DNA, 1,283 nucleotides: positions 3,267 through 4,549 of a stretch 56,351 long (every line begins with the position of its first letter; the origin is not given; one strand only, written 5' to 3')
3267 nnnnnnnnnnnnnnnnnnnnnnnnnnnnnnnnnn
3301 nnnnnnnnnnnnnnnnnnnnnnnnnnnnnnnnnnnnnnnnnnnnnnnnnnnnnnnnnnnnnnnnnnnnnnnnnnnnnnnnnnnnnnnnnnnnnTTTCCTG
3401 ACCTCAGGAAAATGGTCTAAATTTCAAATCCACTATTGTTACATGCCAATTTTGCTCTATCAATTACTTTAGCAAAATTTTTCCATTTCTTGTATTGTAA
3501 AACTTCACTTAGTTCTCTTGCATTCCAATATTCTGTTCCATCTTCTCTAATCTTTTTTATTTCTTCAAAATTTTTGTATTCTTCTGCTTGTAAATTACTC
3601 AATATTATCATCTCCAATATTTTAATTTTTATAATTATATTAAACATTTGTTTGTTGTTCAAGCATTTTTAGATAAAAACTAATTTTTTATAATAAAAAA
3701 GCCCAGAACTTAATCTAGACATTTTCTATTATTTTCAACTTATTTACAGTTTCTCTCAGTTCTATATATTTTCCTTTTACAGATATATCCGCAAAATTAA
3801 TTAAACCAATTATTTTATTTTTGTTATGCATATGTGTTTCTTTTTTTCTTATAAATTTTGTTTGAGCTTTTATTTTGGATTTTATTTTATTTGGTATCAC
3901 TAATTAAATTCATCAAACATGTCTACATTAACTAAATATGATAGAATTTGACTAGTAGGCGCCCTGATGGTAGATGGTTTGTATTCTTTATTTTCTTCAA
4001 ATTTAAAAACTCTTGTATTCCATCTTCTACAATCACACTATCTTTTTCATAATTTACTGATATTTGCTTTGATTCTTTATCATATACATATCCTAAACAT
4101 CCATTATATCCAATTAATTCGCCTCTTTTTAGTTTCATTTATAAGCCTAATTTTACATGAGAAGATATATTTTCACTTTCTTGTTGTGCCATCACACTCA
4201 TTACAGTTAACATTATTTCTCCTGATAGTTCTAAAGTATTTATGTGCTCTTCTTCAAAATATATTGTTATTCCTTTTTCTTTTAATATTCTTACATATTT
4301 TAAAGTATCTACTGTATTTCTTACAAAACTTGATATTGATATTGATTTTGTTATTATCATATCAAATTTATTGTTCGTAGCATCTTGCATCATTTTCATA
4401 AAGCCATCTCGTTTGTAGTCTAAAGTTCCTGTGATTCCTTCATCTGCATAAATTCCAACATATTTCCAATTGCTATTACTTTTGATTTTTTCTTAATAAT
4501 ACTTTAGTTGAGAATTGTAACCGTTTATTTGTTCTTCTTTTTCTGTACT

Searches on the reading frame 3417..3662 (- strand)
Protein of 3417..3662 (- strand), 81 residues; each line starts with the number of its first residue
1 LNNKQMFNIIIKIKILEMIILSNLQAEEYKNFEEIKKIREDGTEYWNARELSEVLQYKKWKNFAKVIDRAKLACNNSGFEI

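Call 27: search_protein_families(library=pfam, proteins=[window:3417-3662:-], max_evalue=0.01)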
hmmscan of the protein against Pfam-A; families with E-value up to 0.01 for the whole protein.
window:3417-3662:- (81 aa): 1 family
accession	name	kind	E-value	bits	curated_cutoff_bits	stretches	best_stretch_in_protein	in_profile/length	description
PF02498.22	Bro-N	-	0.0003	21.8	25.6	1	34-77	1-46/96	BRO family, N-terminal domain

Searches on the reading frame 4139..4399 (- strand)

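Call 27: search_protein_families(library=pfam, proteins=[window:4139-4399:-], max_evalue=0.01)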
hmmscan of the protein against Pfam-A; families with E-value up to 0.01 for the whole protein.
window:4139-4399:- (86 aa): 1 family
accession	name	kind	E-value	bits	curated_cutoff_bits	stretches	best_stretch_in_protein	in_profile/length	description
PF00239.26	Resolvase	-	5.4e-14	53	23.3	1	2-86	54-136/145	Resolvase, N terminal domain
